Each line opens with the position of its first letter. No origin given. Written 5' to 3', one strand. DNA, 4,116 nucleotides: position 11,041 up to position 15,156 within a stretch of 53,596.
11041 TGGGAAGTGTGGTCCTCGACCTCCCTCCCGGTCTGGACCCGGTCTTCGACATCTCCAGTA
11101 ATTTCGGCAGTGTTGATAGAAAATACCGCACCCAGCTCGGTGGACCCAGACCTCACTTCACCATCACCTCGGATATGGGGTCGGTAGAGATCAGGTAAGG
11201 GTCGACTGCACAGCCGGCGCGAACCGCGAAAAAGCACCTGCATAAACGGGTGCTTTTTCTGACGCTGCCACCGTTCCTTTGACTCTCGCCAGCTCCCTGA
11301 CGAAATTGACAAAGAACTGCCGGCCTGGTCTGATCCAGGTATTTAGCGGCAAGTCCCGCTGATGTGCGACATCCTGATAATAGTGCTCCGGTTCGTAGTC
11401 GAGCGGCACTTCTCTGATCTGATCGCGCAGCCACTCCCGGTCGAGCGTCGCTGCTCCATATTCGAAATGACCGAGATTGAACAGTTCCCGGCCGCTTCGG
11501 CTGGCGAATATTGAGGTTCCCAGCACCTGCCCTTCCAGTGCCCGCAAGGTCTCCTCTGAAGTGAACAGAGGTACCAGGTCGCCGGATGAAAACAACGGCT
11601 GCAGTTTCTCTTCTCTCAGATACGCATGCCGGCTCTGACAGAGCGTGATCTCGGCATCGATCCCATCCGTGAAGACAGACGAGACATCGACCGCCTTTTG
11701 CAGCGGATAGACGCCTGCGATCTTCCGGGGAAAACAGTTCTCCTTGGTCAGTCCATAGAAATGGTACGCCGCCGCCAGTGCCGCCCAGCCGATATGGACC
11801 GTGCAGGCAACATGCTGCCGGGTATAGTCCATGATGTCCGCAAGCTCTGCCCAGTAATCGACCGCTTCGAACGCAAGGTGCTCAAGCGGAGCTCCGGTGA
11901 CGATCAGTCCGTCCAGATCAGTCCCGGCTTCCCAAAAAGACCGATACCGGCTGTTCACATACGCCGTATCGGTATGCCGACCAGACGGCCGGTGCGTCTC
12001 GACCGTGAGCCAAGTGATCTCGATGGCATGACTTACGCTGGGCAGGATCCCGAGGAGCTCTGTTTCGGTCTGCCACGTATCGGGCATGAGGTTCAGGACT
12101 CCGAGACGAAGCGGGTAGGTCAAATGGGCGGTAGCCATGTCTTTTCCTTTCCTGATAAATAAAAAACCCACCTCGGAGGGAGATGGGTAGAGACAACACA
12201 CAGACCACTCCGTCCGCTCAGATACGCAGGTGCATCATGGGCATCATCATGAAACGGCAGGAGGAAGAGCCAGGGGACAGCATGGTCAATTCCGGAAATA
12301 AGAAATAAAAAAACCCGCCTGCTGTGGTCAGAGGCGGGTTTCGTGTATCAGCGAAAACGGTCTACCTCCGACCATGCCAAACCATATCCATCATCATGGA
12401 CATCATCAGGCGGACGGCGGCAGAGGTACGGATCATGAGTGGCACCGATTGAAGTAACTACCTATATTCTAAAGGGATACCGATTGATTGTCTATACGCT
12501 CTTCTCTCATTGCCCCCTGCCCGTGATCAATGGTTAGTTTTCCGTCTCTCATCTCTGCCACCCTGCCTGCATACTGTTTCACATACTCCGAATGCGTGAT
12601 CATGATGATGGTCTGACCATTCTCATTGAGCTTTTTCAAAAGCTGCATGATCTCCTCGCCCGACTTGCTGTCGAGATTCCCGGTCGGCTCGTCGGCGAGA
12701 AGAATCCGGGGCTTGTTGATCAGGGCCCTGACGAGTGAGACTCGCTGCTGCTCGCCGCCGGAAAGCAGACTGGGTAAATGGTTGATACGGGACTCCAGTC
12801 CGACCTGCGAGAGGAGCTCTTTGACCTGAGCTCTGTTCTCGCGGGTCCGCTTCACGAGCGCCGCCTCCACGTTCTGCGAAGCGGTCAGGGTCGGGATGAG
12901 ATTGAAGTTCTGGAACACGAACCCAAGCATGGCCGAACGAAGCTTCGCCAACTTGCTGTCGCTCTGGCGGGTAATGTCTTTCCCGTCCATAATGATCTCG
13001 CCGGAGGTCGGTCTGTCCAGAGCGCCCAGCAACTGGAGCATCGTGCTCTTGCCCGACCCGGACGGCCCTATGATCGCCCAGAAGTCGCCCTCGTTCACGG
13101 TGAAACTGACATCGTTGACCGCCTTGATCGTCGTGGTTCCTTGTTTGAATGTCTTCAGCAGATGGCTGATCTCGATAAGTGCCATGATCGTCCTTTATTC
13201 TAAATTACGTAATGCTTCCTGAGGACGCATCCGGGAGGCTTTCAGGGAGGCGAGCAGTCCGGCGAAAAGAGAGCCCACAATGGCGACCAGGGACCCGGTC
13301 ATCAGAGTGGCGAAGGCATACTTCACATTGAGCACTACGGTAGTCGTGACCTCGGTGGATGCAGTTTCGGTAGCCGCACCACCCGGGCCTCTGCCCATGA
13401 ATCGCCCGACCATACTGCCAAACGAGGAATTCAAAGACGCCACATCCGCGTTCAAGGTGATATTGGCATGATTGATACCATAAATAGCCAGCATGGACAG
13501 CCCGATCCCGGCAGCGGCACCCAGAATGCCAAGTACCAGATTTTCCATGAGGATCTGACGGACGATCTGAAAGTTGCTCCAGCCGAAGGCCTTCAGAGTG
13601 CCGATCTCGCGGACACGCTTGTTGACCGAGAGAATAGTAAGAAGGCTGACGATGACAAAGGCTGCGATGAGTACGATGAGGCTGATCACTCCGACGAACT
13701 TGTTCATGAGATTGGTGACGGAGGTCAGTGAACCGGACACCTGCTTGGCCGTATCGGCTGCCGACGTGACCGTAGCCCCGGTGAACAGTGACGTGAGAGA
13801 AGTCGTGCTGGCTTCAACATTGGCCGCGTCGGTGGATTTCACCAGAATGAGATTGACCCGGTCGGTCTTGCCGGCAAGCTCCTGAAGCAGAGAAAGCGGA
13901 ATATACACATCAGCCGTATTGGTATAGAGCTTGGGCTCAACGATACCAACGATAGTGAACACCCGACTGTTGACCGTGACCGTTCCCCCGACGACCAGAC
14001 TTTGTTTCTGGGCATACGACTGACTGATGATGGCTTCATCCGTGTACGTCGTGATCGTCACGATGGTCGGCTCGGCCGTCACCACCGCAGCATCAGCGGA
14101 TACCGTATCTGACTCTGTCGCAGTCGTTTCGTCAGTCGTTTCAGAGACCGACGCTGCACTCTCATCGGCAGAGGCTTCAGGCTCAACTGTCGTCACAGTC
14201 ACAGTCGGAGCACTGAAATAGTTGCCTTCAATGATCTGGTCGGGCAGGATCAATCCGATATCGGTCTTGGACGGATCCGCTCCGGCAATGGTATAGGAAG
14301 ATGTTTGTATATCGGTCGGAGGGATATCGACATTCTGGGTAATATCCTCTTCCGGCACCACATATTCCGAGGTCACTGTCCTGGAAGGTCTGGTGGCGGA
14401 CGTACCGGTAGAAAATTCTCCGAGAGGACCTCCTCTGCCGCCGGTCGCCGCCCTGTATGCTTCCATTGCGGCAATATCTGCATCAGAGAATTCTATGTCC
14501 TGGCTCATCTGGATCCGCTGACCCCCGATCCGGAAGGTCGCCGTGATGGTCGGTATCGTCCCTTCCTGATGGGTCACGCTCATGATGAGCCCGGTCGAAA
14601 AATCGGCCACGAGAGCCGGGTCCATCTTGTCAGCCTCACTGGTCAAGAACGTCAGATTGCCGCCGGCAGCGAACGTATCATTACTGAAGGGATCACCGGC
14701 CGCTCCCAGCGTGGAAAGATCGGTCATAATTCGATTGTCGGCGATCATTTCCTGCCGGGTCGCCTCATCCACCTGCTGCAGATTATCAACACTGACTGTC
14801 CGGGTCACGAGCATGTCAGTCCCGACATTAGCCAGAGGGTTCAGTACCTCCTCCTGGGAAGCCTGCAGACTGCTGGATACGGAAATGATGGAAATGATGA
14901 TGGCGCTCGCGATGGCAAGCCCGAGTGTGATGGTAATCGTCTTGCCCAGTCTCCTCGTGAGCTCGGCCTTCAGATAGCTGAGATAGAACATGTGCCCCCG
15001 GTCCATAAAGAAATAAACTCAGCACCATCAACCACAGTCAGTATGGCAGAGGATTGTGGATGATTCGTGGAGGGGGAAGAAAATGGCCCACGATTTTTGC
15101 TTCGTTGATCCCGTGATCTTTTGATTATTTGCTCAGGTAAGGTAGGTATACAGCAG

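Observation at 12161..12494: Tandem methionine-codon leader ORFs plus terminators upstream of metA: a putative Met-sensing ribosome-mediated attenuator, duplicated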

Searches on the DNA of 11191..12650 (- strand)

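Call 4: search_rna_families(source=window, start=12000, end=12650, threshold=evalue, max_evalue=10)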
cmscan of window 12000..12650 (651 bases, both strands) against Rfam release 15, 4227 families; matches with E-value up to 10: 12.
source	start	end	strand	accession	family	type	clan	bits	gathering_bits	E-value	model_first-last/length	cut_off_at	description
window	12156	12273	-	RF00034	RprA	Gene; sRNA;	-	25.8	70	1.2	1-108/108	no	RprA RNA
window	12304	12419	-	RF01772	rnk_pseudo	Cis-reg; leader;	-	21.8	55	0.3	1-108/108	no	Pseudomonas rnk leader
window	12157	12195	-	RF02278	Betaproteobacteria_toxic_sRNA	Gene; sRNA;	-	19.7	50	0.2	1-64/64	no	Betaproteobacteria toxic small RNA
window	12160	12245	-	RF02631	Hrs13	Gene; sRNA;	-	19.4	52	0.03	1-82/82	no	Hfq-regulated sRNA 13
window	12305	12385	-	RF00513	Trp_leader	Cis-reg; leader;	-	15.9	41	2.4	1-100/100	no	Tryptophan operon leader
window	12307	12377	-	RF02270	nse_sRNA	Gene;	-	15.9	75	7.3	1-73/73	no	Neisseria sigma-E sRNA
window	12158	12275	-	RF02837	anti-hemB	Gene; sRNA;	-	15.3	49.5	0.73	1-81/81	no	Burkholderia RNA 7 (anti-hemB)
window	12097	12179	-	RF01429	snoR130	Gene; snRNA; snoRNA; CD-box;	-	14.9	40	8.5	1-122/122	no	small nucleolar RNA snoR130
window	12305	12354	-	RF02399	NsiR1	Gene; sRNA;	-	14.7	39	3.9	1-60/60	no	Nitrogen stress-induced RNA 1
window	12308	12420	-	RF00506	Thr_leader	Cis-reg; leader;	-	13.7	55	9.3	1-118/118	no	Threonine operon leader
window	12411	12540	-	RF02652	StyR-3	Gene; sRNA;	-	13.6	59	7.1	1-144/144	no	Salmonella enterica Typhi npcRNA 3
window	12310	12394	-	RF00624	P9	Gene;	-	12.9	43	5.8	1-74/74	no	Pseudomonas sRNA P9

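Call 54: search_rna_families(sources=[L001, L002, L003, L004, L005, L006, L007, L008, L010, L011, L012, L016, L023, L026, L027, L029, L030, L037, L039, L041], threshold=gathering)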
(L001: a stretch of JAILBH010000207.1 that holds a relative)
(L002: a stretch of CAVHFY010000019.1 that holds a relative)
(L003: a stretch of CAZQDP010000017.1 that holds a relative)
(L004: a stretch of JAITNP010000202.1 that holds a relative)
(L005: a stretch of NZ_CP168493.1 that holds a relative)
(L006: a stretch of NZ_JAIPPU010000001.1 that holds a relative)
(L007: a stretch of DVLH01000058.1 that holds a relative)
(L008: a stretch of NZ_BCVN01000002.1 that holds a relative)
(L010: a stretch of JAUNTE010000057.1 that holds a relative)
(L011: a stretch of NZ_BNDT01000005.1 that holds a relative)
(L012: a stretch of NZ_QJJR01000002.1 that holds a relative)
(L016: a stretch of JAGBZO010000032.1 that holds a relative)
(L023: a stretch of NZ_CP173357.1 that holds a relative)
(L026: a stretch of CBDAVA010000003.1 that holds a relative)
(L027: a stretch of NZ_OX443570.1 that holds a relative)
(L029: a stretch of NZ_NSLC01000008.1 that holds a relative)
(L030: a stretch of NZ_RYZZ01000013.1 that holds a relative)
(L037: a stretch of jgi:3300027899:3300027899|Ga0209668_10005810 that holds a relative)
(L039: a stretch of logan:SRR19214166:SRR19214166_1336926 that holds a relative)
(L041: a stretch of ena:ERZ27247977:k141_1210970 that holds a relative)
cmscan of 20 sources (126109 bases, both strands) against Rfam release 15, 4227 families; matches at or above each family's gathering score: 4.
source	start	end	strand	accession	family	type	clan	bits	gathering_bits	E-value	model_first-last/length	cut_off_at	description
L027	2630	2864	+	RF00230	T-box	Cis-reg; leader;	-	95.1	93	2.8e-19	1-219/219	no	T-box leader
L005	2699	2810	+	RF00162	SAM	Cis-reg; riboswitch;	CL00012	94.5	44.4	3.8e-21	1-108/108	no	SAM riboswitch aptamer (S box leader)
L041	346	416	+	RF00005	tRNA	Gene; tRNA;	CL00001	64.8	29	1.6e-11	1-71/71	no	tRNA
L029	2756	2860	+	RF01725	SAM-I-IV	Cis-reg; riboswitch;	CL00012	58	41.1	1.1e-06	1-99/99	no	SAM-I/IV (S-adenosyl methionine) riboswitch aptamer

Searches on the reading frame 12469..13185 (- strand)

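Call 8: search_protein_families(library=pfam, proteins=[window:12469-13185:-])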
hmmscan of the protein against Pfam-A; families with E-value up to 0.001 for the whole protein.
window:12469-13185:- (238 aa): 4 families
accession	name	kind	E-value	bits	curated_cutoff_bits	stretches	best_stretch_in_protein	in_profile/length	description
PF00005.33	ABC_tran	-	1.9e-36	126.1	25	1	23-168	1-136/137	ABC transporter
PF02463.25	SMC_N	-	3.9e-09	36.7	40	1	33-206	24-205/220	RecF/RecN/SMC N terminal domain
PF13304.12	AAA_21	-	1.9e-08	35.2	27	0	137-201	234-301/304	AAA domain, putative AbiEii toxin, Type IV TA system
PF13555.12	AAA_29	-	0.00059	20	27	0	26-50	15-39/61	P-loop containing region of AAA domain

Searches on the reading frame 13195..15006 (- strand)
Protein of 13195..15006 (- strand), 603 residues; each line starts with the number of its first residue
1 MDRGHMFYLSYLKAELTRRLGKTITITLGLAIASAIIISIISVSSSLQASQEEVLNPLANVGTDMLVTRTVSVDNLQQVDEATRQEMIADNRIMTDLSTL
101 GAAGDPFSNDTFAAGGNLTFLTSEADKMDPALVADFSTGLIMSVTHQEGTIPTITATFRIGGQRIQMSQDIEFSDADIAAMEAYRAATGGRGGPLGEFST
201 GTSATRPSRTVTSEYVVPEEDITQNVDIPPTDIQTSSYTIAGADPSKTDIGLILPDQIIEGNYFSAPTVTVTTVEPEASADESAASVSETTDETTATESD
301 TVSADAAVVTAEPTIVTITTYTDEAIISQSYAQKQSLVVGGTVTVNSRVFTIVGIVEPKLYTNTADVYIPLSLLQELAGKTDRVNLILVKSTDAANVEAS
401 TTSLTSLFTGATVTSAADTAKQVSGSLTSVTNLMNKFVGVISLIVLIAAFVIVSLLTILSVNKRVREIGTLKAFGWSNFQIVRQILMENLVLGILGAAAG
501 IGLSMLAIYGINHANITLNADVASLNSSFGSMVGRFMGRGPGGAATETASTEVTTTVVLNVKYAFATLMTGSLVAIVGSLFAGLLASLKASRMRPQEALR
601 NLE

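Call 8: search_protein_families(library=pfam, proteins=[window:13195-15006:-])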
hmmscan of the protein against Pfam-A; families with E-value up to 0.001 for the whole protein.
window:13195-15006:- (603 aa): 2 families
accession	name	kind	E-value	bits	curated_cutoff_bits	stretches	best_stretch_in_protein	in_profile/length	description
PF02687.27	FtsX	-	5.3e-14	52.7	25.5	1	440-594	2-119/120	FtsX-like permease C-terminal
PF12704.14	MacB_PCD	-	6.1e-09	36.9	27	1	267-405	67-205/207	MacB-like periplasmic core domain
